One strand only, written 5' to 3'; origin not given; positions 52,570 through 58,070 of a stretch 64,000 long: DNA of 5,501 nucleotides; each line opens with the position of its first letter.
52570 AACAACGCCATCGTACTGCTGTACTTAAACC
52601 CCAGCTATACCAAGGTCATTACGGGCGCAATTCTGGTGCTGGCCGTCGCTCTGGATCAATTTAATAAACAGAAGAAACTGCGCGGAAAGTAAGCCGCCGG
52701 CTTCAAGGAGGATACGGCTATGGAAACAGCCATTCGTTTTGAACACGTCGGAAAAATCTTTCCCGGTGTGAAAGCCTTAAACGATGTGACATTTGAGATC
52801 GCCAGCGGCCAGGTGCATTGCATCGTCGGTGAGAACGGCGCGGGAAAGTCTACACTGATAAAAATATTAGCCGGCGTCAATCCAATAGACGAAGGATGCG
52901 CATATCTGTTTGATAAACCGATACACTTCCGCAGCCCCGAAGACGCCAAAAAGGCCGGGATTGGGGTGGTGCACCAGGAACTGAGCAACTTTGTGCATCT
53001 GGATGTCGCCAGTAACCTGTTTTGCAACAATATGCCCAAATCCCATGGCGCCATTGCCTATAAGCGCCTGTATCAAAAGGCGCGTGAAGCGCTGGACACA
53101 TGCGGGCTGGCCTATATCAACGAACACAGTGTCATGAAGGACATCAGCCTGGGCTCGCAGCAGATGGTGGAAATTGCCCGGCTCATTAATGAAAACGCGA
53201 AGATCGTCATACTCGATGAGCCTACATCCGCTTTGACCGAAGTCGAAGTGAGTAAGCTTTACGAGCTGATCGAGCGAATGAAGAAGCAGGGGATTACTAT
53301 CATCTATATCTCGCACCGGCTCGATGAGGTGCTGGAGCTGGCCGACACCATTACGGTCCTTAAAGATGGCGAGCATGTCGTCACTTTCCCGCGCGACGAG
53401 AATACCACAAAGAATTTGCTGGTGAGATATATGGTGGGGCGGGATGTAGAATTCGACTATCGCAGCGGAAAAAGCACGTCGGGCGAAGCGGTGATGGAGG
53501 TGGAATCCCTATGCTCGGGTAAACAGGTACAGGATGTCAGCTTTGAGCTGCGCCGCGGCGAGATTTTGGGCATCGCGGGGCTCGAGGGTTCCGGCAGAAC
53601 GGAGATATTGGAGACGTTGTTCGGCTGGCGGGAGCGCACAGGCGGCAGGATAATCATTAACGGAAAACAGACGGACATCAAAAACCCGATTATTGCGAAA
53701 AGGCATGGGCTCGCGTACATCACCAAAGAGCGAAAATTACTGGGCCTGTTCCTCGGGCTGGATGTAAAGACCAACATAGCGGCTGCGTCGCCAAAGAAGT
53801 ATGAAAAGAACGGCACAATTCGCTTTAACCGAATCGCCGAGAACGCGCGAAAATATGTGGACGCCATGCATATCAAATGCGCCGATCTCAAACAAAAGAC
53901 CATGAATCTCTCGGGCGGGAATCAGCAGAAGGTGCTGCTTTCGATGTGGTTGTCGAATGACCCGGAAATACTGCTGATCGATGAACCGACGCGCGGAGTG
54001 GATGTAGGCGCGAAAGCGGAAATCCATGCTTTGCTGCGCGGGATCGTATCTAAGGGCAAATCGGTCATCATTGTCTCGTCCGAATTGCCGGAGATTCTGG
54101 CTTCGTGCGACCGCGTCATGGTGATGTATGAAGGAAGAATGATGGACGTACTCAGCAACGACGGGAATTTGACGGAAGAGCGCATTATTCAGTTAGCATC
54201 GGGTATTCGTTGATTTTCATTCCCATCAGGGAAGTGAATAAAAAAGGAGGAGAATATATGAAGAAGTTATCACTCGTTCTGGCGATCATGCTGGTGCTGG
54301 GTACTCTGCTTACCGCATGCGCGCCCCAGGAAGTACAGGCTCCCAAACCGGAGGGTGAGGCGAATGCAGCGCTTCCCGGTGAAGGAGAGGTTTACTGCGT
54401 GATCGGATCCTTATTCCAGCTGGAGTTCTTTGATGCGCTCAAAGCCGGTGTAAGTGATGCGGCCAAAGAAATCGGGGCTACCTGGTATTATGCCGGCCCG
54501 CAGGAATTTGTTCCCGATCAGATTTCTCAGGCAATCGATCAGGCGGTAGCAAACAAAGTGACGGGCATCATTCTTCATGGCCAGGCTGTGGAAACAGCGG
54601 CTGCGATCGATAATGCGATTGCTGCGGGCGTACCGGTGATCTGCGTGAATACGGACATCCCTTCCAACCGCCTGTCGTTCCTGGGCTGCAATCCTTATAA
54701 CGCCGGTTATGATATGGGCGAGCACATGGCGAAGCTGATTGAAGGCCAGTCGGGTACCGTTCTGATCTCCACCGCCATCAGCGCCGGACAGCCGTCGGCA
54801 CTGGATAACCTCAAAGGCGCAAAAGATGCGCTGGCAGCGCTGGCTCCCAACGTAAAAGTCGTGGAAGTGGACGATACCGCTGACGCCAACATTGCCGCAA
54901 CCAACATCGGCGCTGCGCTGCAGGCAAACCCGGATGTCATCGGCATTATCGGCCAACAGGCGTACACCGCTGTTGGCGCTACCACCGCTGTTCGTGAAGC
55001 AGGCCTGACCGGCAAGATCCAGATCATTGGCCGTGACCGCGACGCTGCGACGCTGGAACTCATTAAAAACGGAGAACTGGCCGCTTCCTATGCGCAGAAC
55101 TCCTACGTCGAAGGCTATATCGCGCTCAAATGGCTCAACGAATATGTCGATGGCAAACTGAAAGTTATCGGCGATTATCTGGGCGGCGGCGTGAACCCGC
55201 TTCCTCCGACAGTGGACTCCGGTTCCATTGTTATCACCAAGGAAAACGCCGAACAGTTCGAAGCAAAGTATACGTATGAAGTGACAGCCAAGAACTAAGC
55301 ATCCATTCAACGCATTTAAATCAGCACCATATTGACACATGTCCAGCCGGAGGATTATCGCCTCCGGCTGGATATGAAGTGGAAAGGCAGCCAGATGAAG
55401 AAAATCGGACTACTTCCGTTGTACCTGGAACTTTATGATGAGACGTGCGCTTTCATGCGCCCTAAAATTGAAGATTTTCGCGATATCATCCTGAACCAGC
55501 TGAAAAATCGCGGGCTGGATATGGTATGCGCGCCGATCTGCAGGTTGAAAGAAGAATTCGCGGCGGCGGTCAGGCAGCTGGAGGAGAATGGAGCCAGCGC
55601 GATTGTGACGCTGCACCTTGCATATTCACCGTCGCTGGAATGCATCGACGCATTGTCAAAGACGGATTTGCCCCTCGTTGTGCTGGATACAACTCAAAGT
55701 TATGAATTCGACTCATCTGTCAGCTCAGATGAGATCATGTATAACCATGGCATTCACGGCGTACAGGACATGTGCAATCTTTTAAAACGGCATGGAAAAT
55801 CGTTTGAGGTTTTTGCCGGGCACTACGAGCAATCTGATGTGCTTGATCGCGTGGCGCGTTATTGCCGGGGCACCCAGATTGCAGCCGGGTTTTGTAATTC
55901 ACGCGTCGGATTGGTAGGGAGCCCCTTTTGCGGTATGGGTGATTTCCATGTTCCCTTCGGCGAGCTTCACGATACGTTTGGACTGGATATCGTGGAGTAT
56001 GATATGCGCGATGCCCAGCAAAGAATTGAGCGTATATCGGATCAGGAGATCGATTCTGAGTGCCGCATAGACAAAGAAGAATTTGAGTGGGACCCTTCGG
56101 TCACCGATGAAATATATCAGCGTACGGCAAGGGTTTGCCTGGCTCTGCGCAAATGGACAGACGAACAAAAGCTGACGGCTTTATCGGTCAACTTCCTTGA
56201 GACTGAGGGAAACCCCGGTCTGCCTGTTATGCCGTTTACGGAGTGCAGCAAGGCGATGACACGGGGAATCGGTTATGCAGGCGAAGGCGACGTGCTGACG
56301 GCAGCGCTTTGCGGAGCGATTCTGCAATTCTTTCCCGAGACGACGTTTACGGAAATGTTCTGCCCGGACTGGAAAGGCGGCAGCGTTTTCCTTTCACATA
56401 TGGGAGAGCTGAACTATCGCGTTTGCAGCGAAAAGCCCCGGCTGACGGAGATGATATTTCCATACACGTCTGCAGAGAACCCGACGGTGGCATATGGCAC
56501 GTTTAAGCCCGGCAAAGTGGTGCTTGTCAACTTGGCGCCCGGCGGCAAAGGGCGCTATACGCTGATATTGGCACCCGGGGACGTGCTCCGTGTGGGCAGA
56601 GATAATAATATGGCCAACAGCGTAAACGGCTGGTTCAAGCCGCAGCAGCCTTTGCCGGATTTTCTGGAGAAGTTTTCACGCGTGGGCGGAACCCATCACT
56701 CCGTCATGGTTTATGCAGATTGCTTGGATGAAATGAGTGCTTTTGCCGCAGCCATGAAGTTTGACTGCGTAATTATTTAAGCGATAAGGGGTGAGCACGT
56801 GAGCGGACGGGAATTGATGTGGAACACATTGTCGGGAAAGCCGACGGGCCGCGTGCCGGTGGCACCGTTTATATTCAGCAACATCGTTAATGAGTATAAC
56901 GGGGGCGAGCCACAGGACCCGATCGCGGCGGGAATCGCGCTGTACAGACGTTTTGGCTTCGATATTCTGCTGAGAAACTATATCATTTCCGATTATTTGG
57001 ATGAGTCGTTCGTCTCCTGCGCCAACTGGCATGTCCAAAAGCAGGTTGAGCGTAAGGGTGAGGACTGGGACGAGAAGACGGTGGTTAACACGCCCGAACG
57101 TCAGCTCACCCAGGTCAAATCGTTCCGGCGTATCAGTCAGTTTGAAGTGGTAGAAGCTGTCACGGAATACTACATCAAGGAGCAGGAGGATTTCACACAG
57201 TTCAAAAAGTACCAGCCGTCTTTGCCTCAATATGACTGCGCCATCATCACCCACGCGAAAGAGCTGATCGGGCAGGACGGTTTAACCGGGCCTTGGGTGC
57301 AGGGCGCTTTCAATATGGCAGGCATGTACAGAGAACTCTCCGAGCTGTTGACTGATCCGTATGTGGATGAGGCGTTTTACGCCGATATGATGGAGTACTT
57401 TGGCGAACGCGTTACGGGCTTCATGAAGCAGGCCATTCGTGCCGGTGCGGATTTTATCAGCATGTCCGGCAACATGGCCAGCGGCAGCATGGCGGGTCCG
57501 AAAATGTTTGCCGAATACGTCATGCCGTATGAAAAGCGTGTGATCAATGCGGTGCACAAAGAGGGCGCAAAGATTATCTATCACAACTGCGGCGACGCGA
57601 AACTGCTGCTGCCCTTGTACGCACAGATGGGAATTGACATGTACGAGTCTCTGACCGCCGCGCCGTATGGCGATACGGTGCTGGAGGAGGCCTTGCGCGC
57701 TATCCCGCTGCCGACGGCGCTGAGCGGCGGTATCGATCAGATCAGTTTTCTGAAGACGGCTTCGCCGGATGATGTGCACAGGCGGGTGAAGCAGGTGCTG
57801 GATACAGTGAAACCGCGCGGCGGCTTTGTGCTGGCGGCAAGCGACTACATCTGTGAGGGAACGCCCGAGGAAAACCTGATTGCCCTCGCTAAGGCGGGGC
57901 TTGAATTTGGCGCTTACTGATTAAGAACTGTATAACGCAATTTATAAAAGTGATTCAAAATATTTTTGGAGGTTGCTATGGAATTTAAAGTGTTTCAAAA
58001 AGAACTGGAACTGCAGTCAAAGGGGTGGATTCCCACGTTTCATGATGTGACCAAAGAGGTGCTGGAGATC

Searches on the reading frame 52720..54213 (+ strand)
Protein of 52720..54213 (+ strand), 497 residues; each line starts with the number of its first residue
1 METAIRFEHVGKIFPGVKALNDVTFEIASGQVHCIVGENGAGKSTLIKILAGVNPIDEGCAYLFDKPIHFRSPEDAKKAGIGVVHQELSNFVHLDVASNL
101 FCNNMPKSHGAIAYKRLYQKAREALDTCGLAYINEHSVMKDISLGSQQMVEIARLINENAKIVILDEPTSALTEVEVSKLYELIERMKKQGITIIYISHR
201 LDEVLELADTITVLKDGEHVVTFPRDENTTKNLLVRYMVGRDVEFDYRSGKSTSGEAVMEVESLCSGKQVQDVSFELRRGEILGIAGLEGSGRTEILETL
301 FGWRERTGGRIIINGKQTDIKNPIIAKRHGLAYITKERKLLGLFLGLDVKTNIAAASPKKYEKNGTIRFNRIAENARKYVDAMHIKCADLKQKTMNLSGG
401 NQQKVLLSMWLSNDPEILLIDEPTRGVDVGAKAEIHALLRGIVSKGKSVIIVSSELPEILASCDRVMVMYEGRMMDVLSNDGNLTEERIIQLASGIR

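Call 51: search_protein_families(library=pfam, proteins=[window:52720-54213:+])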
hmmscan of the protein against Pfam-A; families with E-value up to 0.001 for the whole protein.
window:52720-54213:+ (497 aa): 8 families
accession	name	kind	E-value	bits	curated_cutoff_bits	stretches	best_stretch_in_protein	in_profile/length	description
PF00005.33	ABC_tran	-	4.5e-52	176.7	25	2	20-170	1-137/137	ABC transporter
PF13304.12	AAA_21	-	1.1e-09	39.3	27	0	32-53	1-22/304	AAA domain, putative AbiEii toxin, Type IV TA system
PF02463.25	SMC_N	-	1e-06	28.8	40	0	18-48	11-42/220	RecF/RecN/SMC N terminal domain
PF09818.15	ABC_ATPase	-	1.4e-05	24.7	23.2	0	141-216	157-248/283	P-loop domain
PF13476.12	AAA_23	-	2.9e-05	25.2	27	1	17-50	7-39/201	AAA domain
PF00004.35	AAA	-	9.7e-05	23.3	21.2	0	137-205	33-115/131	ATPase family associated with various cellular activities (AAA)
PF13555.12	AAA_29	-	0.0007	19.7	27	0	21-47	13-39/61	P-loop containing region of AAA domain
PF00006.31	ATP-synt_ab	-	0.00086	19.4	29.5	0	17-51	2-35/213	ATP synthase alpha/beta family, nucleotide-binding domain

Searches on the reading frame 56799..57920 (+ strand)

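Call 51: search_protein_families(library=pfam, proteins=[window:56799-57920:+])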
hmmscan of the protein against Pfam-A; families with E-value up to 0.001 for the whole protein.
window:56799-57920:+ (373 aa): 1 family
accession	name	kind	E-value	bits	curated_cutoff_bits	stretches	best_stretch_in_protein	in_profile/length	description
PF01208.23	URO-D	-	3.2e-26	92.6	23.9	1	124-366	97-342/346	Uroporphyrinogen decarboxylase (URO-D)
